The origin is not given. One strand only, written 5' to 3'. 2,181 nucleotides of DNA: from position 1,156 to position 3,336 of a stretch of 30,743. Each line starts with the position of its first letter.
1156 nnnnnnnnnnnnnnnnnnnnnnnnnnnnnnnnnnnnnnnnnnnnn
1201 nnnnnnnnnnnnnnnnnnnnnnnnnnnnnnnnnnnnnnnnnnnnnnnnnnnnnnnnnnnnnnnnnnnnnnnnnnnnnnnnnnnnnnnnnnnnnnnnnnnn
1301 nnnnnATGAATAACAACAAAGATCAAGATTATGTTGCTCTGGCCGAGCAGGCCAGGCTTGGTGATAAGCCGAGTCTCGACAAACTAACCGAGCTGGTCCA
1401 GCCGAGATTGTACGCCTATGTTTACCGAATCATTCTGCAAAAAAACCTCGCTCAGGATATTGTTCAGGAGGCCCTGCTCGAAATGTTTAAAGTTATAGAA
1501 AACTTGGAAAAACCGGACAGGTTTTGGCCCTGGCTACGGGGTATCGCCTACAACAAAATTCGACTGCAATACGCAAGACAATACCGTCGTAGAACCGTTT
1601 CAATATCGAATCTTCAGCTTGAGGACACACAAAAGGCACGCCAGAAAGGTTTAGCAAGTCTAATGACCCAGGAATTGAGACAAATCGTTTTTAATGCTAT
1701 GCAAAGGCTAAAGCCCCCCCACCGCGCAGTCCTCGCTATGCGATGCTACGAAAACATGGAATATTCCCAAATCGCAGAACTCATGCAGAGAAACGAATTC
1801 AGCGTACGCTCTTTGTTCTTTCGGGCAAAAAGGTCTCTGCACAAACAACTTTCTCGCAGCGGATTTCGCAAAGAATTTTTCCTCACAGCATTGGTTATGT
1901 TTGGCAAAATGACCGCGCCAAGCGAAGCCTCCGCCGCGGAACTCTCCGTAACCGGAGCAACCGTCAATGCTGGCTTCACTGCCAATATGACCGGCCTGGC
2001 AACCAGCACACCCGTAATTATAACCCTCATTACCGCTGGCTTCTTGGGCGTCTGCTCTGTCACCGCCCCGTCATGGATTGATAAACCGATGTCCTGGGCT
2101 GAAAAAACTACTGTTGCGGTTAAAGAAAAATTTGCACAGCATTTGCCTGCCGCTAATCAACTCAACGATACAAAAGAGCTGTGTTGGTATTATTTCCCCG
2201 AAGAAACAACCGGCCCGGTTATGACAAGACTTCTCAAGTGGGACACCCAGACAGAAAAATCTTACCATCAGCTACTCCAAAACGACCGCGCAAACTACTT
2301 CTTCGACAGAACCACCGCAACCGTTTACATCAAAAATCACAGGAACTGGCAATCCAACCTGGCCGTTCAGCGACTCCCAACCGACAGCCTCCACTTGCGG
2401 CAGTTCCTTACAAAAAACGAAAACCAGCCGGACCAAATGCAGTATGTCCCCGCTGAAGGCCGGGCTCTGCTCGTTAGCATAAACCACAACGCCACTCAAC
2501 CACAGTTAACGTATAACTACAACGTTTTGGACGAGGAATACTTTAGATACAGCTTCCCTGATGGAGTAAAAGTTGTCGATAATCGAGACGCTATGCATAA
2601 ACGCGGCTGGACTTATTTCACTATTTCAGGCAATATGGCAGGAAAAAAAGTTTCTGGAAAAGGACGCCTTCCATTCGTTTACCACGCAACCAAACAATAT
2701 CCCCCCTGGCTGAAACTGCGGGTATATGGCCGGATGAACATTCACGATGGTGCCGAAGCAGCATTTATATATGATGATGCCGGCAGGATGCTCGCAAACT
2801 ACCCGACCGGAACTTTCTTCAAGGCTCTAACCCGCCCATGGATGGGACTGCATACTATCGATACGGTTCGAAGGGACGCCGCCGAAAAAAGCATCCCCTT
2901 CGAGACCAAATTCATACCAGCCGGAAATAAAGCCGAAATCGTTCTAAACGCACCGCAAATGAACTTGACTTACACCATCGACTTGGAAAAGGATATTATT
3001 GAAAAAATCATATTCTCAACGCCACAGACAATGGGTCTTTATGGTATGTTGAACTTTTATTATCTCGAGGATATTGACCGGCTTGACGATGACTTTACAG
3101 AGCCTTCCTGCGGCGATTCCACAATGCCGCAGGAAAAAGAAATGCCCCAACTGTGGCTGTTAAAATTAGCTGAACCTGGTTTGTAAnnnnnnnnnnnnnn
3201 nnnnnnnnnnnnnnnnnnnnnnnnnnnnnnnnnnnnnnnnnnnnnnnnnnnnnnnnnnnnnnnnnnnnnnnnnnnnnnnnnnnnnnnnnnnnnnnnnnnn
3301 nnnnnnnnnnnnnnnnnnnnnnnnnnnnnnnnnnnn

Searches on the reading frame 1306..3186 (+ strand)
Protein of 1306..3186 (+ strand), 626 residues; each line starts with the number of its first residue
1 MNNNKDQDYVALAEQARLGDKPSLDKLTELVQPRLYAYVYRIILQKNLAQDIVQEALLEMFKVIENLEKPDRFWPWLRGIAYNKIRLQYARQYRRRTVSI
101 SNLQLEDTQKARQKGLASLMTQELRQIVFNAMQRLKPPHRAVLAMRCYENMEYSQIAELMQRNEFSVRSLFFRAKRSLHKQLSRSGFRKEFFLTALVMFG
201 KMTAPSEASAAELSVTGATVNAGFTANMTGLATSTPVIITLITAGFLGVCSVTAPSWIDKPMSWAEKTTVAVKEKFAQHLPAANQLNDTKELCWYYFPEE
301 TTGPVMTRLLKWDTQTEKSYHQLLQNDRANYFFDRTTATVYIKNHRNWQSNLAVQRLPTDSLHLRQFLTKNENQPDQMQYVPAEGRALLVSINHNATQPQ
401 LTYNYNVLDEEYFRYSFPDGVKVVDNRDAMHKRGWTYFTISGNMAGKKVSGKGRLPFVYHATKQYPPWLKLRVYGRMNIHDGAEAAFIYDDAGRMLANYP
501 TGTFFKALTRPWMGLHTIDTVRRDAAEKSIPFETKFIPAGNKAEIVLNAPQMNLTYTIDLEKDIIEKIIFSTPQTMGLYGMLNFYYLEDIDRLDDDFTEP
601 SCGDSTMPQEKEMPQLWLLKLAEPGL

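Call 77: search_protein_families(library=pfam, proteins=[window:1306-3186:+], max_evalue=0.001)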
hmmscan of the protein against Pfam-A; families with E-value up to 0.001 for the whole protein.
window:1306-3186:+ (626 aa): 3 families
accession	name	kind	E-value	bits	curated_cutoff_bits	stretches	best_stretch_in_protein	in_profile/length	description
PF08281.18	Sigma70_r4_2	-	3.3e-09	36.7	25.7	1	127-178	3-54/54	Sigma-70, region 4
PF04542.20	Sigma70_r2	-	8e-09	35.6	24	1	30-94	4-70/71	Sigma-70 region 2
PF04545.22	Sigma70_r4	-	6.7e-06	26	24.1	1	131-178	1-48/50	Sigma-70, region 4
